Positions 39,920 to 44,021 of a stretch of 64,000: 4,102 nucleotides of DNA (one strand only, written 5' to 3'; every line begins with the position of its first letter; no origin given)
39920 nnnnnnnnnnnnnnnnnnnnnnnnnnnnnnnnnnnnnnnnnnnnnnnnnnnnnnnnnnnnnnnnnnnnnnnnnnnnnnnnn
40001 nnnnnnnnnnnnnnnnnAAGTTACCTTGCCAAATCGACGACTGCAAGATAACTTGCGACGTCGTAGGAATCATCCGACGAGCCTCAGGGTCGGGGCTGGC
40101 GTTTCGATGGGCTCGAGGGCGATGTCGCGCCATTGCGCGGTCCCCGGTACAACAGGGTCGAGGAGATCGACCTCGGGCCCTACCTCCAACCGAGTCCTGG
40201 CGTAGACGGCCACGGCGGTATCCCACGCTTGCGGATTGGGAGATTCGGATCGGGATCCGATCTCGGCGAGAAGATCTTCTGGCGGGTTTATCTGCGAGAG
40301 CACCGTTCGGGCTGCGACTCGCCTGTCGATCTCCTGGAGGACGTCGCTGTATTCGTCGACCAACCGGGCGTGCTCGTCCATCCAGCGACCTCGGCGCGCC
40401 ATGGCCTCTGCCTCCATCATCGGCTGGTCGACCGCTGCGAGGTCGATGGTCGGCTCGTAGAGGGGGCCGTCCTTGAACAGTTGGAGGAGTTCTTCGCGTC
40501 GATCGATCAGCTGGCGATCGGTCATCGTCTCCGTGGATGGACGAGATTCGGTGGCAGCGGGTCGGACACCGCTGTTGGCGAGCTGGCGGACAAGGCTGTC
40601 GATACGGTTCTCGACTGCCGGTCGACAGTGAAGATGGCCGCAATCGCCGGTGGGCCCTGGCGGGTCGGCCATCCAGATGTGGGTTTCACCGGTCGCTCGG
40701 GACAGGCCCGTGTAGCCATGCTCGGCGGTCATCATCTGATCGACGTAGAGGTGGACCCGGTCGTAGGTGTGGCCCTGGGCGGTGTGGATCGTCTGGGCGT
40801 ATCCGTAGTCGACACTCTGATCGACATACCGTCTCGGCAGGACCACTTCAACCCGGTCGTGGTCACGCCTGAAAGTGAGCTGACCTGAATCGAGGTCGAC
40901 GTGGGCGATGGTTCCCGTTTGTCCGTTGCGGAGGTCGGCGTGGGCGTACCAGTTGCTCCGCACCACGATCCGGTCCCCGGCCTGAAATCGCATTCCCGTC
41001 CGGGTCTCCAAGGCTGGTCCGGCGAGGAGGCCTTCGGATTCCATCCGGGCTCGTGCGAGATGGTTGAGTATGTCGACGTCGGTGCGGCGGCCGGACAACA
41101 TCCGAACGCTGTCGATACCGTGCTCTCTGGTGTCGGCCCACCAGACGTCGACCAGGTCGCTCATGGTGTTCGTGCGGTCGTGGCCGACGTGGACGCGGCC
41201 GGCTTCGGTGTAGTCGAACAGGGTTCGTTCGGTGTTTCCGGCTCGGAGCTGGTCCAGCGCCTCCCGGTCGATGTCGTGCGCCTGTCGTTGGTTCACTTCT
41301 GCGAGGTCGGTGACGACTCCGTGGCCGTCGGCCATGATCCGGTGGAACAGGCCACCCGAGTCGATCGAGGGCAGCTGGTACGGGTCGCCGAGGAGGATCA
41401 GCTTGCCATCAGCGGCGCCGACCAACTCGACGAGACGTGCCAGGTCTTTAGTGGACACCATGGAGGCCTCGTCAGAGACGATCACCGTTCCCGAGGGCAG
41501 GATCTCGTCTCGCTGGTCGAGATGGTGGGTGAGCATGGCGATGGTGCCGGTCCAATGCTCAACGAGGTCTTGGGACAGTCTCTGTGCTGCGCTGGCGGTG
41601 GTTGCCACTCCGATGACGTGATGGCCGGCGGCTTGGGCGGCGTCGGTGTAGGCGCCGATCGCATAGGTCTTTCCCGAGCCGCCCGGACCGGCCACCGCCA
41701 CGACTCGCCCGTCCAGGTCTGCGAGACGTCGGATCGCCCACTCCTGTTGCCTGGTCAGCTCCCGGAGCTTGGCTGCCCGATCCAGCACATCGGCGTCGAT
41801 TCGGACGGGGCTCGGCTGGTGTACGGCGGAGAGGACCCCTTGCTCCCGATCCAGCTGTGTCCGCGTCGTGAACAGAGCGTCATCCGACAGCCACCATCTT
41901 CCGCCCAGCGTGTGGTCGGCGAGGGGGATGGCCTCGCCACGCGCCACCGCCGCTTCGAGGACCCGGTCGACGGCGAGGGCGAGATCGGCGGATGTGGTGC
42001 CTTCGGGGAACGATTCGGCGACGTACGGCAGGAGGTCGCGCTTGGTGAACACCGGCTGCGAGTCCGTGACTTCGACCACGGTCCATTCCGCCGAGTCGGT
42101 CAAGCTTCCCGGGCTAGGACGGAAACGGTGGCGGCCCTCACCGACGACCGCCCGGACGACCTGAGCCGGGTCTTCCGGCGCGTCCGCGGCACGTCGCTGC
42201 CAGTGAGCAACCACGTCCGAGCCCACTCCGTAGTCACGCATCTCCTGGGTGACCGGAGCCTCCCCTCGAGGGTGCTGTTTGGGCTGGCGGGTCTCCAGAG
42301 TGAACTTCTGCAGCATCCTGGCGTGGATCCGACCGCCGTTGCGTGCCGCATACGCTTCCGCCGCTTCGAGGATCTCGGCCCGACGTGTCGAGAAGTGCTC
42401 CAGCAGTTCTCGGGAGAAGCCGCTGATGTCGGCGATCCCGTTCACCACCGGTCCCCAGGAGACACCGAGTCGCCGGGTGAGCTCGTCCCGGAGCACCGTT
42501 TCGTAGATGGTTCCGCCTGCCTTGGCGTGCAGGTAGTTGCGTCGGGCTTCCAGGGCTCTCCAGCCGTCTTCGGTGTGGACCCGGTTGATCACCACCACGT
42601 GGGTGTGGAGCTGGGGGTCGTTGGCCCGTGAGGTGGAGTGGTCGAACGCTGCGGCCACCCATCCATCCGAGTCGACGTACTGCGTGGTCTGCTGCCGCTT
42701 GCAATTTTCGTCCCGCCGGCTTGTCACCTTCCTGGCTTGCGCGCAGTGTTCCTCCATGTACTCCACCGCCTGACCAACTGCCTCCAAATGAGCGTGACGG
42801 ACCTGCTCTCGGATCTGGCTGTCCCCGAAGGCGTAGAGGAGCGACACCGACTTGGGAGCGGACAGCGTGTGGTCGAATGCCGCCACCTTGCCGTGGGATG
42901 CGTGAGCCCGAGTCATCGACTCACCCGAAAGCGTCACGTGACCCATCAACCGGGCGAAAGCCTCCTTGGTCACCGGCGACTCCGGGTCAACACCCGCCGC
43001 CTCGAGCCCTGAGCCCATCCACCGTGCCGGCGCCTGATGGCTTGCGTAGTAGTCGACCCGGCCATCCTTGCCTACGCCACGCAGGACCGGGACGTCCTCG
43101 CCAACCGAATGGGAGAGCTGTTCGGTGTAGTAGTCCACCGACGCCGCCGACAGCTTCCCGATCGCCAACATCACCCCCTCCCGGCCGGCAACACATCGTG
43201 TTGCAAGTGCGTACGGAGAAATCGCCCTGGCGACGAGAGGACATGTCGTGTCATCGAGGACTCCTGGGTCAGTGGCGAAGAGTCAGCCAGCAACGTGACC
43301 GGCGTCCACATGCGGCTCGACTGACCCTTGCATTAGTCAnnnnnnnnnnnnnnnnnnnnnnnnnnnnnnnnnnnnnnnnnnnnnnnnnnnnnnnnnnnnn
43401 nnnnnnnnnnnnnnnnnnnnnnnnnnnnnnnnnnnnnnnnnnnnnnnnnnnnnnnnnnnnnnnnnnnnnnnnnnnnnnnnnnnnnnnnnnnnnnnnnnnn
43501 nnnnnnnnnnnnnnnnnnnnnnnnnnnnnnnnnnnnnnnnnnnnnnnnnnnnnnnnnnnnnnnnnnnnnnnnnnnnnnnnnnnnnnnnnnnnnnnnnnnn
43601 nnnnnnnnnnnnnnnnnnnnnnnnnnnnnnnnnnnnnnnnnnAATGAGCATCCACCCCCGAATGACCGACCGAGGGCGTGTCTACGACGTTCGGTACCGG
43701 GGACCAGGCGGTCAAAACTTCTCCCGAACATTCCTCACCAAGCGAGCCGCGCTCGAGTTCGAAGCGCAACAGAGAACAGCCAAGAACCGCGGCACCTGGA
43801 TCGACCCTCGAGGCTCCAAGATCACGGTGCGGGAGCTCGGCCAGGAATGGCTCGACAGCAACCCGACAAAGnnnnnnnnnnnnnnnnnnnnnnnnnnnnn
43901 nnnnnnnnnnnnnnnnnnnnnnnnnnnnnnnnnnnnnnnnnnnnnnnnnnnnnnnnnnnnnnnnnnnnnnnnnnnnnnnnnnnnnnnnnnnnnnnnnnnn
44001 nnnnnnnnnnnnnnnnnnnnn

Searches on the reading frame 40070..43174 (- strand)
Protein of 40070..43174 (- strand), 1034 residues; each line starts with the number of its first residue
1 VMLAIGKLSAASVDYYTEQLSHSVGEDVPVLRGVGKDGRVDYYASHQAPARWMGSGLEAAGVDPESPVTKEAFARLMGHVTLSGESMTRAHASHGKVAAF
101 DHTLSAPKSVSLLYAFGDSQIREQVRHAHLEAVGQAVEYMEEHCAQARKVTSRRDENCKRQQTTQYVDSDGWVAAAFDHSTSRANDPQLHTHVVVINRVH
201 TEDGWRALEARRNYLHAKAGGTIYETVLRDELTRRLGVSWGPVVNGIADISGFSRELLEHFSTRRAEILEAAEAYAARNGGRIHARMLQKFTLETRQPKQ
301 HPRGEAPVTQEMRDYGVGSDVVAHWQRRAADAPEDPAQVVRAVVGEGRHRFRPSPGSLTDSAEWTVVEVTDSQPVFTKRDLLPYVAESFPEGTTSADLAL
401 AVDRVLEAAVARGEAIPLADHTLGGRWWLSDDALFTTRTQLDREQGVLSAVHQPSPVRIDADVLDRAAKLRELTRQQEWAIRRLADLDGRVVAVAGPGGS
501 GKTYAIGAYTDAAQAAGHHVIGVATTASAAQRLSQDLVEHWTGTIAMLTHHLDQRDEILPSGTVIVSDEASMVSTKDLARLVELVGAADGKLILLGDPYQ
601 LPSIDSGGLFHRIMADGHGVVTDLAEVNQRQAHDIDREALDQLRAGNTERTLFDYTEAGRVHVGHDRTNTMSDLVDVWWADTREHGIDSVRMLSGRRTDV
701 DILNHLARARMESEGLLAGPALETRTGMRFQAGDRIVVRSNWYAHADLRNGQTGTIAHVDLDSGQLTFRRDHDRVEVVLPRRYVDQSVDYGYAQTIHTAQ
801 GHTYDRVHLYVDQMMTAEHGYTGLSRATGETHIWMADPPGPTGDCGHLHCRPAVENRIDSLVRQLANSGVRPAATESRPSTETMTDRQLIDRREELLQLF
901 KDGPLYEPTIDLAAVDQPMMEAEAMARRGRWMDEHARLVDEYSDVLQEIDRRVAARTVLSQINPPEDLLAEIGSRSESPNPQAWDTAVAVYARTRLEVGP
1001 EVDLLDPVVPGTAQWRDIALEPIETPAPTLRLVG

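Call 11: search_protein_families(library=pfam, proteins=[window:40070-43174:-], max_evalue=0.01)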
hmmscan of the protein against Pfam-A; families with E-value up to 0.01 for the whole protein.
window:40070-43174:- (1034 aa): 12 families
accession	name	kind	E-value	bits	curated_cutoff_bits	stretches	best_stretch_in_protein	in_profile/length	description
PF08751.17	TrwC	-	4.2e-69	233.7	25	1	12-313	4-280/286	TrwC relaxase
PF13604.12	AAA_30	-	2.4e-41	142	27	1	473-665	2-190/191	AAA domain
PF13245.12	AAA_19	-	3e-15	57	25.1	1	486-604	8-132/134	AAA domain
PF01443.25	Viral_helicase1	-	1.1e-08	35.6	21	1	793-833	179-226/228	Viral superfamily 1 RNA helicase core domain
PF13401.12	AAA_22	-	1.3e-05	26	27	1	490-601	6-126/130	AAA domain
PF22232.2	TraI_hel_assoc_N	-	5.1e-05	24.3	27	1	496-591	1-94/99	TraI helicase-associated ssDNA bd, N-terminal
PF13538.12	UvrD_C_2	-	6.3e-05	23.2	27.4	1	791-830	2-48/52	UvrD-like helicase C-terminal domain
PF05970.20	PIF1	-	0.0024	17.9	25.9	1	480-576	9-117/223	PIF1-like helicase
PF13191.12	AAA_16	-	0.0038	18.2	32.6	0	480-560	15-103/167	AAA ATPase domain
PF25199.1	nSTAND_NTPase5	-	0.0055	17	34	0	465-589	16-123/145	Novel STAND NTPase 5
PF18335.7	SH3_13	-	0.0095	16.1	41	0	726-767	22-62/65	ATP-dependent RecD-like DNA helicase SH3 domain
PF13086.12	AAA_11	-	0.0096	16.1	27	0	568-603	220-252/257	AAA domain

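Call 105: search_protein_families(library=ncbifam, proteins=[window:40070-43174:-], max_evalue=0.001)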
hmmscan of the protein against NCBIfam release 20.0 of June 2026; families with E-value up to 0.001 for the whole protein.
window:40070-43174:- (1034 aa): 11 families
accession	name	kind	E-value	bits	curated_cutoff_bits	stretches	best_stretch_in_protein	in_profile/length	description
NF041492.1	MobF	equivalog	2.7e-64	217.6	100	1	2-329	1-295/299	MobF family relaxase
TIGR02768.1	TraA_Ti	equivalog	2.3e-63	214.7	590.45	1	358-835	248-715/751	Ti-type conjugative transfer relaxase TraA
TIGR02760.1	TraI_TIGR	equivalog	2.1e-59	201.2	929.85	1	2-718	1-657/1960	conjugative transfer relaxase/helicase TraI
NF010464.0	PRK13889.1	subfamily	8.1e-51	173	1015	1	369-831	249-697/992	conjugal transfer relaxase TraA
NF010402.0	PRK13826.1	subfamily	1.6e-42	145.5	1317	1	462-828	370-730/1102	Dtr system oriT relaxase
NF010263.0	PRK13709.1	equivalog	6.5e-40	136.4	2212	2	41-419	22-374/1752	conjugative transfer relaxase/helicase TraI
TIGR02686.1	relax_trwC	domain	1.1e-36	126.9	145.5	1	14-302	3-266/286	conjugative relaxase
TIGR01448.2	helicase_RecD2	equivalog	1.4e-30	106.2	500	1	472-828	316-681/713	SF1B family DNA helicase RecD2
TIGR01447.1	recD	equivalog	1.2e-20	73.6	310.15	2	553-622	255-324/597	exodeoxyribonuclease V subunit alpha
NF011300.0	PRK14712.1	equivalog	1.3e-11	42.5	2486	2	470-652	833-1019/1623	conjugative transfer relaxase/helicase TraI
NF008127.0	PRK10875.1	equivalog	2.1e-07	29.9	671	1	564-613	272-320/619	exodeoxyribonuclease V subunit alpha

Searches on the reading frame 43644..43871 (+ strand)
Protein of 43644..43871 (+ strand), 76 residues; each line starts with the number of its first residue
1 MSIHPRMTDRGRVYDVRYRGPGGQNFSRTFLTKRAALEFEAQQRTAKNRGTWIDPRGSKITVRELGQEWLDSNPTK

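Call 80: search_solved_structures(query=window:43644-43871:+, max_evalue=10, show_alignments=2)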
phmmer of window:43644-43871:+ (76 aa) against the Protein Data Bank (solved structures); distinct sequences matched with E-value up to 10: 0.
